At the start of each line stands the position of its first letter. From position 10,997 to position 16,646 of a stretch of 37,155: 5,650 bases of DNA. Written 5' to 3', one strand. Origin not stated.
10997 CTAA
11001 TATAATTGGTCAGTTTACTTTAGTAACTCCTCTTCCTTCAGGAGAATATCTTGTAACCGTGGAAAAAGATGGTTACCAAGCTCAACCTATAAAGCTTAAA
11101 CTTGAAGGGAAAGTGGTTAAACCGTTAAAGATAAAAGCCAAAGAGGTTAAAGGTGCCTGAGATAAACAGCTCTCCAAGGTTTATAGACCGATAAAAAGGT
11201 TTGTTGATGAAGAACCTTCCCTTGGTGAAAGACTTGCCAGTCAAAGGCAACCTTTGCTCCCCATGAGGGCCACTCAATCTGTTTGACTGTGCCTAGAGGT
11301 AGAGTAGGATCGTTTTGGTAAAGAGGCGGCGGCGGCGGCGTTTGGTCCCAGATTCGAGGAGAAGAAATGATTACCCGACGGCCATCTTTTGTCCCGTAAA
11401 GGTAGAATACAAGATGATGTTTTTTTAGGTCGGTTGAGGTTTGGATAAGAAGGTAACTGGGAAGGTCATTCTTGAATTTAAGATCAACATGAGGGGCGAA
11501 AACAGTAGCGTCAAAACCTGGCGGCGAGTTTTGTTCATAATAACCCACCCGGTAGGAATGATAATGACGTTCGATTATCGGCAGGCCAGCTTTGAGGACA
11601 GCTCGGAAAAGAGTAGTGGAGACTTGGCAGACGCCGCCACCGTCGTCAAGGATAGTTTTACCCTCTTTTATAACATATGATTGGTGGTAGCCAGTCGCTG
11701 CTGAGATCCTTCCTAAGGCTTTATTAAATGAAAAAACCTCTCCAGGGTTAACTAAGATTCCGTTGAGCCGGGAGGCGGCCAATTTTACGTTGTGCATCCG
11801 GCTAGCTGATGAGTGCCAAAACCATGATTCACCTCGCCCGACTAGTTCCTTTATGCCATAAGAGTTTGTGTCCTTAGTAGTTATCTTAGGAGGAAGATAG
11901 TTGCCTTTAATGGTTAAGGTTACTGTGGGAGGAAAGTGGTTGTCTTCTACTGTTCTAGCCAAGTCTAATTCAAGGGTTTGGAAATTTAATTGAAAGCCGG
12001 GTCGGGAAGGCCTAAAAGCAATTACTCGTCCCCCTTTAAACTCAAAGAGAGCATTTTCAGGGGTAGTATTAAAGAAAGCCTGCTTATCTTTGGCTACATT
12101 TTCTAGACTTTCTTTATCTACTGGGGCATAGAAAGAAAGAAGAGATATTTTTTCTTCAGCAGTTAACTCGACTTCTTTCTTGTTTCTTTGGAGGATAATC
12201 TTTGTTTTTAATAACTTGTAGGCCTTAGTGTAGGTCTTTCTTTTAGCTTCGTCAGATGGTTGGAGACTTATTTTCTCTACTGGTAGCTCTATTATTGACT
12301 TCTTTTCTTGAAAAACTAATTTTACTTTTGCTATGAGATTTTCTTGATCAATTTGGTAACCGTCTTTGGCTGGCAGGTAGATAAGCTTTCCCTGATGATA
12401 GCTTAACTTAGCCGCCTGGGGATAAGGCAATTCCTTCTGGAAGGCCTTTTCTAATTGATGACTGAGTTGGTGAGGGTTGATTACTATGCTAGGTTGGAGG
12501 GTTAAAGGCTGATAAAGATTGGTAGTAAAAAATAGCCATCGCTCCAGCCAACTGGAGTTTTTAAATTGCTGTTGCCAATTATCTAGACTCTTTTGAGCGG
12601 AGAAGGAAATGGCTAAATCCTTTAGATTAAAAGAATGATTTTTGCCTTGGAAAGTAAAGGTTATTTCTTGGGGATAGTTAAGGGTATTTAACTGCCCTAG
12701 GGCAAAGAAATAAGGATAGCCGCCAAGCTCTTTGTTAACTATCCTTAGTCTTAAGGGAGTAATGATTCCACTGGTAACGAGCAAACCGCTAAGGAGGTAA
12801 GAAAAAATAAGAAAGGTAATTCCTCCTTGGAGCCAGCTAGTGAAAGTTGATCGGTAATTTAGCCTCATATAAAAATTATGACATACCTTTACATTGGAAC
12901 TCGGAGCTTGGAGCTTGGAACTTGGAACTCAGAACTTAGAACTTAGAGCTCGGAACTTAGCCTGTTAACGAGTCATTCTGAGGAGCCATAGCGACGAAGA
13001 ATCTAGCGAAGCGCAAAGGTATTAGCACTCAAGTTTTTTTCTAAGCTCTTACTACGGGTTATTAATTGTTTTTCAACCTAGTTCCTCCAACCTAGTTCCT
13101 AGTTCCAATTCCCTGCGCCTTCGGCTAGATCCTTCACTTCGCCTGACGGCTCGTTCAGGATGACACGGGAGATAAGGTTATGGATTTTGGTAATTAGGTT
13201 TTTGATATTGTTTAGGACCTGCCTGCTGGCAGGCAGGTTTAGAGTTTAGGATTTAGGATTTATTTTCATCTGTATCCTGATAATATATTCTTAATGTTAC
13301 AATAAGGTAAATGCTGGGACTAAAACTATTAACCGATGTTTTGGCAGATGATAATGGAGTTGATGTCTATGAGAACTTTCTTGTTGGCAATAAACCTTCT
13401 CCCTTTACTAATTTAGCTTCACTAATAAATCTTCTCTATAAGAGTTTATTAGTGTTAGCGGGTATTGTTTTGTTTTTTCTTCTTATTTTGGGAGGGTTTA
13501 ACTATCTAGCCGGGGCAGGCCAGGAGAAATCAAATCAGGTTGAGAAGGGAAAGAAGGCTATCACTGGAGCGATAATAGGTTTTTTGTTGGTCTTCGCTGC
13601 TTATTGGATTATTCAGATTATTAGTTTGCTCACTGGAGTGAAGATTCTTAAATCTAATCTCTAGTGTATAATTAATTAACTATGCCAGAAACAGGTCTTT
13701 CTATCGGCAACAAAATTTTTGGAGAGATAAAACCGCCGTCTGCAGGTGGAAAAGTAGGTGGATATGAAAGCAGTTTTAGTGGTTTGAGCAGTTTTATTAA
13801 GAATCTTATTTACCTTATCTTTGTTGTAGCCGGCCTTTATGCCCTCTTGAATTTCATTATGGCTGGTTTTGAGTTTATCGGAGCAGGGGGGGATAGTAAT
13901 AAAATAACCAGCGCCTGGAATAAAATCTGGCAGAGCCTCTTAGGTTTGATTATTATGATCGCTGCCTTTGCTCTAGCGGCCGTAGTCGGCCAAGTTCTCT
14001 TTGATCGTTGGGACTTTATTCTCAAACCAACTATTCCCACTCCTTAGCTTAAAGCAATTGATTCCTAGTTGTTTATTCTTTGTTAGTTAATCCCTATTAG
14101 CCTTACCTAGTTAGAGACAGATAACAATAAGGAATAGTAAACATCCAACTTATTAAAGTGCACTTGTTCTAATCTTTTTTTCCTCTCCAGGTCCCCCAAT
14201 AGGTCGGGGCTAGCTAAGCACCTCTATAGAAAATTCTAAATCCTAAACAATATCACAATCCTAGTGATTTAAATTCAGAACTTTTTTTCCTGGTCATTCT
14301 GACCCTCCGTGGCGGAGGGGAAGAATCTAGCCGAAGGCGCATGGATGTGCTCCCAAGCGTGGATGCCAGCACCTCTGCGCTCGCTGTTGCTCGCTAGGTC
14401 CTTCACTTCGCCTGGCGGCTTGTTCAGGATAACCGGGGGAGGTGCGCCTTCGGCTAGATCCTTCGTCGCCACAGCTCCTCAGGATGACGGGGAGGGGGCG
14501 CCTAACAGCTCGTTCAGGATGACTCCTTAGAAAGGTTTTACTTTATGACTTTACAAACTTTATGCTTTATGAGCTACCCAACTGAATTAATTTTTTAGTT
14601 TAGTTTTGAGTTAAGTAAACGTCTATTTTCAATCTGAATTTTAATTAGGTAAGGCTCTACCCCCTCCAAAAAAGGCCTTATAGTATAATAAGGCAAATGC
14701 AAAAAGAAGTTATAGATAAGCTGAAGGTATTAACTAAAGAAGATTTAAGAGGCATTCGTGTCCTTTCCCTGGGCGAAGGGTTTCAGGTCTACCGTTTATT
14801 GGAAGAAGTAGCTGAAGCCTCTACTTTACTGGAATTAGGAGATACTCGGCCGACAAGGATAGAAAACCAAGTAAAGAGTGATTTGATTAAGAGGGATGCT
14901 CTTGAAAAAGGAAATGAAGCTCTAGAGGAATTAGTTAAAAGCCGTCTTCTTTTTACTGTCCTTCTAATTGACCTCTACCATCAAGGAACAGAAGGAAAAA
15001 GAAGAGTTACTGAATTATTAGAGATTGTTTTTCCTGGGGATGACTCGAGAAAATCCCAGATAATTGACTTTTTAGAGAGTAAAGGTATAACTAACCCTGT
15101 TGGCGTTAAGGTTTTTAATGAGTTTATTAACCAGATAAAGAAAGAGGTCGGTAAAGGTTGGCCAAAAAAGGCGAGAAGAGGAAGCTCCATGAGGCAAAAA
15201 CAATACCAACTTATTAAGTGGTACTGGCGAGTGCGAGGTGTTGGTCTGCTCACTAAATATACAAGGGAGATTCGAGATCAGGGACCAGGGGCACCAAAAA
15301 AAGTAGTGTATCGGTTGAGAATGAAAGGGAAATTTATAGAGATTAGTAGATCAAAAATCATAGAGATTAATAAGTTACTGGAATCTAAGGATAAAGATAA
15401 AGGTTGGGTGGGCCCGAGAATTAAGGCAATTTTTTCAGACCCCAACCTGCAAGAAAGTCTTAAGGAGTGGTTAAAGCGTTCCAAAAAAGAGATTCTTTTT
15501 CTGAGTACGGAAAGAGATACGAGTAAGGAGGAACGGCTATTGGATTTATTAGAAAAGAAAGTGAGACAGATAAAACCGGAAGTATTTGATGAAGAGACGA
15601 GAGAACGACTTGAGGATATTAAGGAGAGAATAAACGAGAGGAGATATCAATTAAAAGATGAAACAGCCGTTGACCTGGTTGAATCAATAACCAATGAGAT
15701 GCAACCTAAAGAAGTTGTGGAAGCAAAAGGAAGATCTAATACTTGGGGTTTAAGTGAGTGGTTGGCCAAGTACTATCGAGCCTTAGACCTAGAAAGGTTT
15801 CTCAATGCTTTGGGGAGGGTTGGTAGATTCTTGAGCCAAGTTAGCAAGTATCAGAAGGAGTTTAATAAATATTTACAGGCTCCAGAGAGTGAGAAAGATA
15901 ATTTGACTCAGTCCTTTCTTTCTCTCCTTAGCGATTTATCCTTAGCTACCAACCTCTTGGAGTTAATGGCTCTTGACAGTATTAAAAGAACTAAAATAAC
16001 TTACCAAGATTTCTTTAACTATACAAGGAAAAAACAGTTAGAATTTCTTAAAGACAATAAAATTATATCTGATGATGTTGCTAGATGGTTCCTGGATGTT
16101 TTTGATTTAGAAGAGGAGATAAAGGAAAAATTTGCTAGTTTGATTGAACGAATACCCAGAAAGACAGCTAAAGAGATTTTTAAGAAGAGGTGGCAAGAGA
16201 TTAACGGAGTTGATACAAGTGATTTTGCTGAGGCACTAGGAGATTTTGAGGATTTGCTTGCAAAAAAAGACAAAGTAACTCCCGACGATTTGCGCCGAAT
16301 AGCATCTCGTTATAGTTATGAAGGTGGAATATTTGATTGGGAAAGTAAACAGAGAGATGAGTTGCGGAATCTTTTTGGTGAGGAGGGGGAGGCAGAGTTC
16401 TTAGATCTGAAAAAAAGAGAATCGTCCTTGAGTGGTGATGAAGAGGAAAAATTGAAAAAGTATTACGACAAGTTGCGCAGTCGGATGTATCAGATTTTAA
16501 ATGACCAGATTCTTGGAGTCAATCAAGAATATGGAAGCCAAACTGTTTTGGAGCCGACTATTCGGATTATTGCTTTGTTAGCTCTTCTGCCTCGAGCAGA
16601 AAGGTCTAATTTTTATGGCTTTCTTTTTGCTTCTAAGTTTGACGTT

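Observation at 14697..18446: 1,249-aa orphan with no detectable motifs and a C-terminal hydrophobic tail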

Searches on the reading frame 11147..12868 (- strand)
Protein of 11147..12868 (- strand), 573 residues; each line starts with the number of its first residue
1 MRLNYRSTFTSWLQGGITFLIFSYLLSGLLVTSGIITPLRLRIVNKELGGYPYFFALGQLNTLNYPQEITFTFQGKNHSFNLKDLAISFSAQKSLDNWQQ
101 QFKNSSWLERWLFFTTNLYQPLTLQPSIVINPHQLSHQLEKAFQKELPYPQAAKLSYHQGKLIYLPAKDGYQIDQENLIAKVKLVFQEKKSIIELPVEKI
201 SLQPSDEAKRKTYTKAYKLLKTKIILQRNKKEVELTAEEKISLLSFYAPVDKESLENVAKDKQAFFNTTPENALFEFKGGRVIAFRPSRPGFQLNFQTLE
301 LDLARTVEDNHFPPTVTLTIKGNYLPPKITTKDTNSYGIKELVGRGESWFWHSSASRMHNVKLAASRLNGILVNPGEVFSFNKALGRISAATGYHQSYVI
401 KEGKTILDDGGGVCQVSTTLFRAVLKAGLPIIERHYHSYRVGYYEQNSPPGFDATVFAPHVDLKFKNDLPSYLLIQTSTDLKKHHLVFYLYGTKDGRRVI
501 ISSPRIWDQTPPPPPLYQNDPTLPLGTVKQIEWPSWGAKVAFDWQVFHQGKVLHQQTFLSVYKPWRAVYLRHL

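Call 6: search_protein_families(library=pfam, proteins=[window:11147-12868:-], max_evalue=0.1)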
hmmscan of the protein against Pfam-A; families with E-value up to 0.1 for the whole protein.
window:11147-12868:- (573 aa): 2 families
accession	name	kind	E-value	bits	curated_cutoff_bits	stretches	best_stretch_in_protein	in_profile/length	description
PF04294.18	VanW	-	3.8e-44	149.8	27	1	357-483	2-124/130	VanW like protein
PF12229.13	PG_binding_4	-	2.1e-11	44.5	22.1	2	210-310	15-111/117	Putative peptidoglycan binding domain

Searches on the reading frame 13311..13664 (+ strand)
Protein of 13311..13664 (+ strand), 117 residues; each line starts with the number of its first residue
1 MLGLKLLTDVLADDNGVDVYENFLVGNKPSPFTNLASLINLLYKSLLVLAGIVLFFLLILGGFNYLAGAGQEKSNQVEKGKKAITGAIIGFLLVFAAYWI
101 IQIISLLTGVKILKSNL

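Call 6: search_protein_families(library=pfam, proteins=[window:13311-13664:+], max_evalue=0.1)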
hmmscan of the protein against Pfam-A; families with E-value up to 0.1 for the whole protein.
window:13311-13664:+ (117 aa): 3 families
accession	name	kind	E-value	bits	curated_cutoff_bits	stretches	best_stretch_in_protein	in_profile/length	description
PF18895.5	T4SS_pilin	-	5.2e-08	33.3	26.6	1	35-103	5-70/71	Type IV secretion system pilin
PF06195.18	DUF996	-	0.0024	18.6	31.3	1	40-113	28-98/138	Protein of unknown function (DUF996)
PF04515.18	Choline_transpo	-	0.027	14.1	26.9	1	38-106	38-117/326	Plasma-membrane choline transporter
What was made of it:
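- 13311..13664 (+): VirB2-like T4SS pilin 1 (117 aa). Call 6: PF18895, E = 5e-8.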

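Call 7: search_protein_families(library=ncbifam, proteins=[window:13311-13664:+], max_evalue=0.1)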
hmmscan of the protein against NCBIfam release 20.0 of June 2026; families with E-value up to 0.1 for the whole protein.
window:13311-13664:+ (117 aa): 5 families
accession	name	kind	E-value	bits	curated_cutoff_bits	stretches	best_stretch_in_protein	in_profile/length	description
NF045849.1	ICE_MMCAP2_0565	equivalog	1.6e-05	24.5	40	1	37-105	8-77/80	Mbov_0395 family pilin-like conjugal transfer protein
NF045889.1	ICE_Mbov_0396_TM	equivalog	0.0014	18.2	70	1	38-107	51-121/306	Mbov_0396 family ICE element transmembrane protein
NF045848.1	MMCAP2_0566_fam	domain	0.0017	17.7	90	1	18-105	34-120/322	MMCAP2_0566 family conjugal transfer protein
TIGR03943.1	TIGR03943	equivalog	0.0033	16.9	88.8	1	35-107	5-77/221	TIGR03943 family putative permease subunit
NF004371.0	PRK05740.1-1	equivalog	0.072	13.2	109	0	84-111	25-52/126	preprotein translocase subunit SecE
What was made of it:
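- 13311..13664 (+): Call 7.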

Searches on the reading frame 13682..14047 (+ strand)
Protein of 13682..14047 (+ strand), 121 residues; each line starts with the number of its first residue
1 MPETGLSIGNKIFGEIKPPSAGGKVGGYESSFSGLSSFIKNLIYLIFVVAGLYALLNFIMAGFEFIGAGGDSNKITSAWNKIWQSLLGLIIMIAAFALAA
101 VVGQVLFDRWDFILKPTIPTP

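Call 6: search_protein_families(library=pfam, proteins=[window:13682-14047:+], max_evalue=0.1)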
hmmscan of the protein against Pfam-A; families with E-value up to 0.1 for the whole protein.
window:13682-14047:+ (121 aa): 5 families
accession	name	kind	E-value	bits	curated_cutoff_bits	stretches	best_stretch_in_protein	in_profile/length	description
PF18895.5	T4SS_pilin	-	0.00014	22.3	26.6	1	35-100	5-69/71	Type IV secretion system pilin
PF04956.18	TrbC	-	0.0082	16.8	27.9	1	49-111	13-74/98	TrbC/VIRB2 pilin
PF23778.1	Phage_holin_2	-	0.01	16.5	32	1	81-110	23-52/92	Putative phage holin family 2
PF01312.24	Bac_export_2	-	0.04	13.6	24.4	1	32-113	128-205/335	FlhB HrpN YscU SpaS Family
PF20563.3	DUF6773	-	0.092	13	27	0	44-99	51-105/163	Family of unknown function (DUF6773)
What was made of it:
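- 13682..14047 (+): VirB2-like T4SS pilin 2 (121 aa). Call 6: PF18895 E = 1.4e-4 and TrbC E = 8e-3, both below the gathering score.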

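Call 7: search_protein_families(library=ncbifam, proteins=[window:13682-14047:+], max_evalue=0.1)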
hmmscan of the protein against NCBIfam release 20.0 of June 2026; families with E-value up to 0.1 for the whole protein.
window:13682-14047:+ (121 aa): 2 families
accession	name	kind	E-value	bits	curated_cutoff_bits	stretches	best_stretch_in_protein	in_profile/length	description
NF045849.1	ICE_MMCAP2_0565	equivalog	0.00056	19.6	40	1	36-102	10-76/80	Mbov_0395 family pilin-like conjugal transfer protein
TIGR04286.1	MSEP-CTERM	equivalog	0.055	11.4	150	1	36-105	168-235/920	MSEP-CTERM sorting domain-containing protein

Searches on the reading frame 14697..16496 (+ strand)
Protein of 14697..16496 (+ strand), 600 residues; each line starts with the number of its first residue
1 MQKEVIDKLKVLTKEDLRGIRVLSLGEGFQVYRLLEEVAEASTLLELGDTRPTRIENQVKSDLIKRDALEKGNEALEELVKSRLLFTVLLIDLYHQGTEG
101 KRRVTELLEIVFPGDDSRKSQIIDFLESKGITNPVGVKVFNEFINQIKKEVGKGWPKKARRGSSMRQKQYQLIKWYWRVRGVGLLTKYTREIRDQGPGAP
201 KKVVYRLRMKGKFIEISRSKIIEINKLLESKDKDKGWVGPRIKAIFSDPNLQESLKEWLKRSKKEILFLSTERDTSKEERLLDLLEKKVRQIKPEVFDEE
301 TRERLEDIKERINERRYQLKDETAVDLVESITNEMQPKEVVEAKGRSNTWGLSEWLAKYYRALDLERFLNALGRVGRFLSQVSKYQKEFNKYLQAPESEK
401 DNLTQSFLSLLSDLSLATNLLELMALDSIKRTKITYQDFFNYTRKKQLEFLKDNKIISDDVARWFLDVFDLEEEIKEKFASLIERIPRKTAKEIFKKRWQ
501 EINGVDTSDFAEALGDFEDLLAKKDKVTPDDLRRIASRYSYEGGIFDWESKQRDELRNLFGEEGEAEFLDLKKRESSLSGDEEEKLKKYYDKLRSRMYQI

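Call 69: predict_structure(alignment_id=A5)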
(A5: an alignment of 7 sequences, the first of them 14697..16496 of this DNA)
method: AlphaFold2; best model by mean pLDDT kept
length: 600 residues; sequences in the alignment: 7
mean_pLDDT: 53.7   pTM: 0.32
mean pLDDT of the five models: 53.7, 46.5, 46.5, 44.4, 39.2
residues with pLDDT >= 90: 0; 70-90: 168; 50-70: 126; < 50: 306
segments of 3 or more residues with pLDDT < 50: 1-65, 129-132, 158-161, 181-305, 307-309, 311-348, 487-507, 509-527, 531-551, 598-600
pLDDT, mean of each block of 10 residues (from residue 1): 30 31 25 27 27 32 50 66 63 68 83 82 68 58 75 55 64 66 43 42 41 42 41 35 32 35 25 28 28 32 46 43 43 39 39 58 58 76 82 74 72 72 64 62 81 76 80 79 58 41 46 46 46 44 36 63 83 84 83 56
secondary structure, 60 per line:
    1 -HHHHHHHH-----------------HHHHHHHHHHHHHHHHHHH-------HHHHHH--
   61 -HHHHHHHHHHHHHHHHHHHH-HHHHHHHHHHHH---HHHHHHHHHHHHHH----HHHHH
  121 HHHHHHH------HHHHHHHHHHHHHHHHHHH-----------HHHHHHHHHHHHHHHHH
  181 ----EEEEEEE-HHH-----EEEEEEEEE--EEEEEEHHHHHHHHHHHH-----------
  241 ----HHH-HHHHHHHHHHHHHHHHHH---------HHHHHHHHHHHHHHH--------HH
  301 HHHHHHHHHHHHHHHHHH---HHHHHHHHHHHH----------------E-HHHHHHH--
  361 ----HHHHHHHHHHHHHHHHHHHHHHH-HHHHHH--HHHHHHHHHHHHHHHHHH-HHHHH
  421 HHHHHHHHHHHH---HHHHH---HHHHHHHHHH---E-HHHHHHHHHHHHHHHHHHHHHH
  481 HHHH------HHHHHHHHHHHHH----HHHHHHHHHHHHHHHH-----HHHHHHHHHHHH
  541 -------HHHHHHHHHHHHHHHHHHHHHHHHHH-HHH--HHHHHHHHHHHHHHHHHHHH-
elements in order: H2-9 H27-45 H53-58 H62-81 H83-94 H98-111 H116-127 H134-152 H164-180 E185-191 E201-209 E212-217 H218-229 H249-266 H276-290 H299-318 H322-333 H352-358 H365-387 H389-394 H397-414 H416-432 H436-440 H444-453 H459-484 H491-503 H508-523 H529-540 H548-573 H580-599

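Call 77: fold_search(model_id=the predicted structure, library=pdb)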
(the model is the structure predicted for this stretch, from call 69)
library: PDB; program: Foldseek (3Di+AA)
matches with E <= 10: 98; with E <= 0.001: 0
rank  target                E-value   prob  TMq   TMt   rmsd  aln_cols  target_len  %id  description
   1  23as_0                1.9e-01  0.11  0.08  0.11  31.2       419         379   16  Structure of Arabidopsis SNX1 (Class l, 7-fold) (released 2026-03-18)
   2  9q6a_A                6.8e-01  0.07  0.06  0.13  20.0       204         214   13  Crystal structure of octameric COMMD-like protein MBK5214510 from Flavobacteriaceae bacterium (released 2025-10-01)
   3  9gm9_D                8.5e-01  0.08  0.10  0.15  19.7       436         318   12  MukBEF in a DNA capture state (released 2025-03-26)
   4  9q6a_B                1.2e+00  0.05  0.06  0.12  20.9       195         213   12  Crystal structure of octameric COMMD-like protein MBK5214510 from Flavobacteriaceae bacterium (released 2025-10-01)
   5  9nlu_G                1.4e+00  0.07  0.11  0.14  18.7       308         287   13  Y20S (Sec18-Sec17-Sec9-Sso1-Snc1) EDTA - Class 5 (released 2025-10-01)
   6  8soi_C                2.0e+00  0.09  0.10  0.21  20.4       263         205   11  Structure of human ULK1 complex core (2:1:1 stoichiometry) (released 2023-06-21)
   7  7sqc_1K               2.2e+00  0.04  0.08  0.11  44.7       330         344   14  Ciliary C1 central pair apparatus isolated from Chlamydomonas reinhardtii (released 2022-04-13)
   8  8afz_A                2.2e+00  0.04  0.08  0.12  33.0       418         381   14  Architecture of the ESCPE-1 membrane coat (released 2023-06-21)
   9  3m63_A                2.3e+00  0.08  0.10  0.07  21.2       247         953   13  Crystal structure of Ufd2 in complex with the ubiquitin-like (UBL) domain of Dsk2 (released 2010-04-28)
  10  7nfx_u                2.6e+00  0.04  0.08  0.16  17.5       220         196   13  Mammalian ribosome nascent chain complex with SRP and SRP receptor in early state A (released 2021-06-02)
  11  9fed                  2.7e+00  0.09  0.10  0.24  15.1       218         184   14  Single-chain chimeric protein mimicking the interaction between HR1 and HR2 in HIV gp41 (released 2025-05-28)
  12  7n6g_3P               3.3e+00  0.03  0.07  0.11  46.7       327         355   13  C1 of central pair (released 2022-05-18)
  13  8wjo_A                3.3e+00  0.02  0.07  0.11  51.9       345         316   17  Cryo-EM structure of 8-subunit Smc5/6 arm region (released 2024-06-26)
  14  7sqc_1W               3.6e+00  0.04  0.08  0.14  32.9       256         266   12  Ciliary C1 central pair apparatus isolated from Chlamydomonas reinhardtii (released 2022-04-13)
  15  4cba                  3.6e+00  0.03  0.12  0.15  29.2       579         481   12  Structural of delta 1-76 CTNNBL1 in space group I222 (released 2013-12-04)
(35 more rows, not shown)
